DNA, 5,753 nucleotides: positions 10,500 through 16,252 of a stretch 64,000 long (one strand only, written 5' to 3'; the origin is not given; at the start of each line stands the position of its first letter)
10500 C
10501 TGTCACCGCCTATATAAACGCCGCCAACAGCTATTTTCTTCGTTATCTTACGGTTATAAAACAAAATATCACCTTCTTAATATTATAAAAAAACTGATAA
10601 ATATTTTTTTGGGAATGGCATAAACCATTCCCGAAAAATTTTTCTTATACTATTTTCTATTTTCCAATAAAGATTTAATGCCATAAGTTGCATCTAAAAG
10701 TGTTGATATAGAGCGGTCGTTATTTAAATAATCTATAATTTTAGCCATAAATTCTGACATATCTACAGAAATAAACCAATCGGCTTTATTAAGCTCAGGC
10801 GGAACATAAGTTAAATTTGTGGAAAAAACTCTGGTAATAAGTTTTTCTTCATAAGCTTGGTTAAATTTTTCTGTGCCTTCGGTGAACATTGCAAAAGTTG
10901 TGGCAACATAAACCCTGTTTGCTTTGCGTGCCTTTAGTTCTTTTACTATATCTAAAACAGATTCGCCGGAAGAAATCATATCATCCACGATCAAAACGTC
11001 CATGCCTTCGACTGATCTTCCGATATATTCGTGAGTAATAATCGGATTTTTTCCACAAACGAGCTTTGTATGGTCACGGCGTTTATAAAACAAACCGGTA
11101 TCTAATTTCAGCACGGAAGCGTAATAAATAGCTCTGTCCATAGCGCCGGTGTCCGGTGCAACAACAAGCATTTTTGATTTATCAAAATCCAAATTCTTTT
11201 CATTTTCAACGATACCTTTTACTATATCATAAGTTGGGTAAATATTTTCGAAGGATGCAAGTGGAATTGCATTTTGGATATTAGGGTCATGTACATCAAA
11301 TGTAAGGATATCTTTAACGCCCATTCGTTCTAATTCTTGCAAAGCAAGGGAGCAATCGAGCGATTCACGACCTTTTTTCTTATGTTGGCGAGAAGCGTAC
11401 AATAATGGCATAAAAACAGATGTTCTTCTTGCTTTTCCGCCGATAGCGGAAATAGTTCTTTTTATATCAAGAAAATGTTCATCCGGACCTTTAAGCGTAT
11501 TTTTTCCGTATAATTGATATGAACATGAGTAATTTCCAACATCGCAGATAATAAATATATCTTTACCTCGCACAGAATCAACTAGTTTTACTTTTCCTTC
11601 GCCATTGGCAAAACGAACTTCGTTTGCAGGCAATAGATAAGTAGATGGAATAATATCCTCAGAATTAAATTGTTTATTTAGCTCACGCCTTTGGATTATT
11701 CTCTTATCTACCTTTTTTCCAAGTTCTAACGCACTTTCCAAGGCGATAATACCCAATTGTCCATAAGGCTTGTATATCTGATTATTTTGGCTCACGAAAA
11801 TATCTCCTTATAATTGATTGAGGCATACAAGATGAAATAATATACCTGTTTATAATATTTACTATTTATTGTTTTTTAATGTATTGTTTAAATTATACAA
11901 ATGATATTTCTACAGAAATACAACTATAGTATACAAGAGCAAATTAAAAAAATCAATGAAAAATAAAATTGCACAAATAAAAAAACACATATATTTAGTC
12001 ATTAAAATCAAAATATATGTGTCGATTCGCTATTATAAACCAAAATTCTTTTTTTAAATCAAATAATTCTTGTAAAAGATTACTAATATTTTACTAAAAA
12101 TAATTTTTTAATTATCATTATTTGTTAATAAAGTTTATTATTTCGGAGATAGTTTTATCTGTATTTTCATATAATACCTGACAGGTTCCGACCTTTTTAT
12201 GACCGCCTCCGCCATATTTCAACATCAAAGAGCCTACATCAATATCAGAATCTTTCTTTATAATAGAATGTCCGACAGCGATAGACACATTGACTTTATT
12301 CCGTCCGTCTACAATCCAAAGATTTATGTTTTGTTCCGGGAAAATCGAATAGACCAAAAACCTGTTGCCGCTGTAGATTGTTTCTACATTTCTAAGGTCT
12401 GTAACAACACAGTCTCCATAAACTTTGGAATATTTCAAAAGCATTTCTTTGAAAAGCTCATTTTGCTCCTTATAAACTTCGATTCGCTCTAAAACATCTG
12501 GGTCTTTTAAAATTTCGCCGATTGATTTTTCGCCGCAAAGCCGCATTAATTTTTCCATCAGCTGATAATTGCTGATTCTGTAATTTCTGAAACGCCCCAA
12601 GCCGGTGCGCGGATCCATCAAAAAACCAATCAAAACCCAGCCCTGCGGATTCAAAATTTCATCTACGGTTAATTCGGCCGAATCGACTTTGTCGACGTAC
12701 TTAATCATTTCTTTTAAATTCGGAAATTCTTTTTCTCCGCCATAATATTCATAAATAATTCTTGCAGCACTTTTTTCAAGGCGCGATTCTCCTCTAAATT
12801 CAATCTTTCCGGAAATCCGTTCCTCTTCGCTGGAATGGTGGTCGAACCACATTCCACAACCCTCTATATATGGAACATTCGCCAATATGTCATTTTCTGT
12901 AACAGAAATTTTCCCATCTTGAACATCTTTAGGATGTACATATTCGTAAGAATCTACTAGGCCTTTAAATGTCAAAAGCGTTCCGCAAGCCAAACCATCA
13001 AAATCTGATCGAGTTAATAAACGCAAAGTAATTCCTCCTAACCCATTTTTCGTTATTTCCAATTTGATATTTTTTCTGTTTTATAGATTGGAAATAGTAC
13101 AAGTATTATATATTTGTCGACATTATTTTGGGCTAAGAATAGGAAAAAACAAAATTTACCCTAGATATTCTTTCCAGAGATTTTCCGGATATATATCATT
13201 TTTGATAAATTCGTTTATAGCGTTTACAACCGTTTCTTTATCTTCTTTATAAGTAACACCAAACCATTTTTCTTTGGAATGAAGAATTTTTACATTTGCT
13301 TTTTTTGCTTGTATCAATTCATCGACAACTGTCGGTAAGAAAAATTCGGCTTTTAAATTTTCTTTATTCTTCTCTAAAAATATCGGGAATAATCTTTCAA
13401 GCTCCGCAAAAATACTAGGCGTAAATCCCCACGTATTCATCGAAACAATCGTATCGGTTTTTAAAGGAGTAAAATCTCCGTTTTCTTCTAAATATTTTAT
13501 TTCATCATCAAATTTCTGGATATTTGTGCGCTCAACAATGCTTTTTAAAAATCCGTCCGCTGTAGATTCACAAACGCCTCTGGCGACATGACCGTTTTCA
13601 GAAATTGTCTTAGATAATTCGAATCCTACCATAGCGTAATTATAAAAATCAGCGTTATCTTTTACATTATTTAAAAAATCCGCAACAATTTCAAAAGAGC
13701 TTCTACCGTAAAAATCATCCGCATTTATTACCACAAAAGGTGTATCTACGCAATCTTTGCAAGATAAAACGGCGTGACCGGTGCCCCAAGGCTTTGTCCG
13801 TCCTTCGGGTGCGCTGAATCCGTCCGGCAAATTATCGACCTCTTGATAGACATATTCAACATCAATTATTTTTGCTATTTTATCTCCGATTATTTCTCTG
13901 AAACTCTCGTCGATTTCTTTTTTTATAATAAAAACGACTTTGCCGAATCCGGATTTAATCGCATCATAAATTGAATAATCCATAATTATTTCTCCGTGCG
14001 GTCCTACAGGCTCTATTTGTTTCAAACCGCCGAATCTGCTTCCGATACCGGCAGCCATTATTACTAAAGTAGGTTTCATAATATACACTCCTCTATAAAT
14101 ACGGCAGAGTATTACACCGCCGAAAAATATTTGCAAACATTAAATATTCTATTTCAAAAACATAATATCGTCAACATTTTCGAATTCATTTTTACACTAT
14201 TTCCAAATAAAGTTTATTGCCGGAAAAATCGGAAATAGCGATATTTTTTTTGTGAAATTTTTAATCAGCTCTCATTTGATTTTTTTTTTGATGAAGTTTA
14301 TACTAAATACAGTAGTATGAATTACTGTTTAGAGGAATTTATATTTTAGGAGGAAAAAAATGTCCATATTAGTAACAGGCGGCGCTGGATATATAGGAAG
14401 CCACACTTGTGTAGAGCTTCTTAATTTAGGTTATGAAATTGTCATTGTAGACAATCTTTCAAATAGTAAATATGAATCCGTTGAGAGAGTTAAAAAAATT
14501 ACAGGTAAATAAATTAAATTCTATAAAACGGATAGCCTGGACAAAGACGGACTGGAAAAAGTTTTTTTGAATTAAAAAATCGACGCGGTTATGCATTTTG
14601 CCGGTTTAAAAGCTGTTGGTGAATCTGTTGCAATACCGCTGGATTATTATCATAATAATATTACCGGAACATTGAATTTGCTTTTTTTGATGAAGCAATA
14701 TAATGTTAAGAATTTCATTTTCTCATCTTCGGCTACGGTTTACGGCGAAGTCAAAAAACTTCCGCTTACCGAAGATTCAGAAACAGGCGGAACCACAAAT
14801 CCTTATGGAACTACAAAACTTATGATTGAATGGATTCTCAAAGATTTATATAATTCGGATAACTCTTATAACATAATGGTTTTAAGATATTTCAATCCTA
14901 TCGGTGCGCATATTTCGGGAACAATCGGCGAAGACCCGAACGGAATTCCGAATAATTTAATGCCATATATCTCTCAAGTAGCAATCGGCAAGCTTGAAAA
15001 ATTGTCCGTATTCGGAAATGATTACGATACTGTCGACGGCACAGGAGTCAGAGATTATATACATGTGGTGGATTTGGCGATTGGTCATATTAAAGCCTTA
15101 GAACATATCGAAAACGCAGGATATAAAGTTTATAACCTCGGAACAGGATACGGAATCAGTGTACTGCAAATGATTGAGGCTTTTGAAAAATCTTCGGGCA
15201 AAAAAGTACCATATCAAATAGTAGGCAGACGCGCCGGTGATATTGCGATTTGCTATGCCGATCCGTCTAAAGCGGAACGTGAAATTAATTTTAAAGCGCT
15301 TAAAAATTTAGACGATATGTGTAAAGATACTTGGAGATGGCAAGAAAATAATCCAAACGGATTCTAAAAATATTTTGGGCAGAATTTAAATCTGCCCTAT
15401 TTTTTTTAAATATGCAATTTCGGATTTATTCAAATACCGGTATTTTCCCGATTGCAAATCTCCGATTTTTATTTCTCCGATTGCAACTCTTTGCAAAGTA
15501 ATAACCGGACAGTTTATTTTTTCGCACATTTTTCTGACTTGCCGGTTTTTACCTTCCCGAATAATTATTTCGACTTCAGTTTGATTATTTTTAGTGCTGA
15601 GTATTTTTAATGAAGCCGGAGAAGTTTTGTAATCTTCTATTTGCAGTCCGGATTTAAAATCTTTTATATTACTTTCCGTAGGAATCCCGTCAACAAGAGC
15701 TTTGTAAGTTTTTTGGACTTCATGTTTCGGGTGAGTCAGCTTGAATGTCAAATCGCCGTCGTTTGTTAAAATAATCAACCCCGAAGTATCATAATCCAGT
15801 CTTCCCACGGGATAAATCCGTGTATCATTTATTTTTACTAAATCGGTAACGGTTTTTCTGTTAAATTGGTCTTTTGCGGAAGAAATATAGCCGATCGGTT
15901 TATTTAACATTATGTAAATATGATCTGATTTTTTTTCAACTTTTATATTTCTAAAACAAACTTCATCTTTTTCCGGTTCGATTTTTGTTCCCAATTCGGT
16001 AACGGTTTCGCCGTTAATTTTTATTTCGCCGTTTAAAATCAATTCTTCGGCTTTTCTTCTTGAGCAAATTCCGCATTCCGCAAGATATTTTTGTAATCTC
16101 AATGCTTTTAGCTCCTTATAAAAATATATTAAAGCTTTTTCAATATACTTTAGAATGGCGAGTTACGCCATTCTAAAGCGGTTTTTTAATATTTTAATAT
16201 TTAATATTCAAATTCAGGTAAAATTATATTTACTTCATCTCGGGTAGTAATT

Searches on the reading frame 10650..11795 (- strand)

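Call 11: search_protein_families(library=pfam, proteins=[window:10650-11795:-])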
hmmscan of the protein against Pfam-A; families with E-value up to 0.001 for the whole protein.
window:10650-11795:- (381 aa): 3 families
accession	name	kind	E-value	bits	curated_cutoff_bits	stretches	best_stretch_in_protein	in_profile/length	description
PF13793.12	Pribosyltran_N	-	2.3e-17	63.4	25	1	16-159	3-117/117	N-terminal domain of ribose phosphate pyrophosphokinase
PF00156.33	Pribosyltran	-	3.5e-14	52.9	26.3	1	185-304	5-125/158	Phosphoribosyl transferase domain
PF14572.12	Pribosyl_synth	-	4e-09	37.1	27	1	261-366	80-182/184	Phosphoribosyl synthetase-associated domain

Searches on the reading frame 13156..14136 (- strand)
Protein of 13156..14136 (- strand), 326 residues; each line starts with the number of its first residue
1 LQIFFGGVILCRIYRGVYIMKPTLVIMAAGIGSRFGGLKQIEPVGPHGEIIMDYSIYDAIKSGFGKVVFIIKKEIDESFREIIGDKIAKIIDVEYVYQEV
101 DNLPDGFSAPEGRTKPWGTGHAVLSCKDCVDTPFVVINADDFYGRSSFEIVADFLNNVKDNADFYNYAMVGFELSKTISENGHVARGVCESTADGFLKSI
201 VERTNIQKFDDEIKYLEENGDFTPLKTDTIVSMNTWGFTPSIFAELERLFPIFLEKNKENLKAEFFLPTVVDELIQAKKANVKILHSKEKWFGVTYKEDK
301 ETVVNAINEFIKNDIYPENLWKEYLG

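Call 49: search_protein_families(library=pfam, proteins=[window:13156-14136:-], max_evalue=0.00001)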
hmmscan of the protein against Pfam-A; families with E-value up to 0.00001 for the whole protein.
window:13156-14136:- (326 aa): 1 family
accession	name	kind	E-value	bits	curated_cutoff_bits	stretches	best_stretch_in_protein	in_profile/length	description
PF00483.29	NTP_transferase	-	1.8e-07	31.4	21.2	1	25-291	3-226/245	Nucleotidyl transferase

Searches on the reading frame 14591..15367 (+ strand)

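Call 49: search_protein_families(library=pfam, proteins=[window:14591-15367:+], max_evalue=0.00001)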
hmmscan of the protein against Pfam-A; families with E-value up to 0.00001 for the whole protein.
window:14591-15367:+ (258 aa): 2 families
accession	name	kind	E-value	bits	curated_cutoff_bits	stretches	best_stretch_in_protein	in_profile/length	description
PF16363.11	GDP_Man_Dehyd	-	9.7e-38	130.9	27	1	1-247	80-332/332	GDP-mannose 4,6 dehydratase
PF01370.27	Epimerase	-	1.7e-37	129.6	20.9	1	1-184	69-240/240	NAD dependent epimerase/dehydratase family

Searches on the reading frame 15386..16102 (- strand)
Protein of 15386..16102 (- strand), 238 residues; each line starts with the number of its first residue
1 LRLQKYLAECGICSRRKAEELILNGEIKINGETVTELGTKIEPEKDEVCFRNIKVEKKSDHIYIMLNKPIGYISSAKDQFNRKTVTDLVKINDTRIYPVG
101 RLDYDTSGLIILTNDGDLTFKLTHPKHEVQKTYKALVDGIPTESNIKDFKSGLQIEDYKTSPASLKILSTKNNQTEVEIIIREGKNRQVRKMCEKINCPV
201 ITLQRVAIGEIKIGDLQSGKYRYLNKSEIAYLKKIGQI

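Call 49: search_protein_families(library=pfam, proteins=[window:15386-16102:-], max_evalue=0.00001)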
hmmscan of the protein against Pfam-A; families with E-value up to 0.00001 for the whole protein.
window:15386-16102:- (238 aa): 2 families
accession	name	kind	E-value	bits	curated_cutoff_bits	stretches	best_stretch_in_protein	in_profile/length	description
PF00849.27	PseudoU_synth_2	-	2.4e-28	99.7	26.8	1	63-194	2-151/152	RNA pseudouridylate synthase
PF01479.30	S4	-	4.3e-12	46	22.8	1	1-44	1-44/48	S4 domain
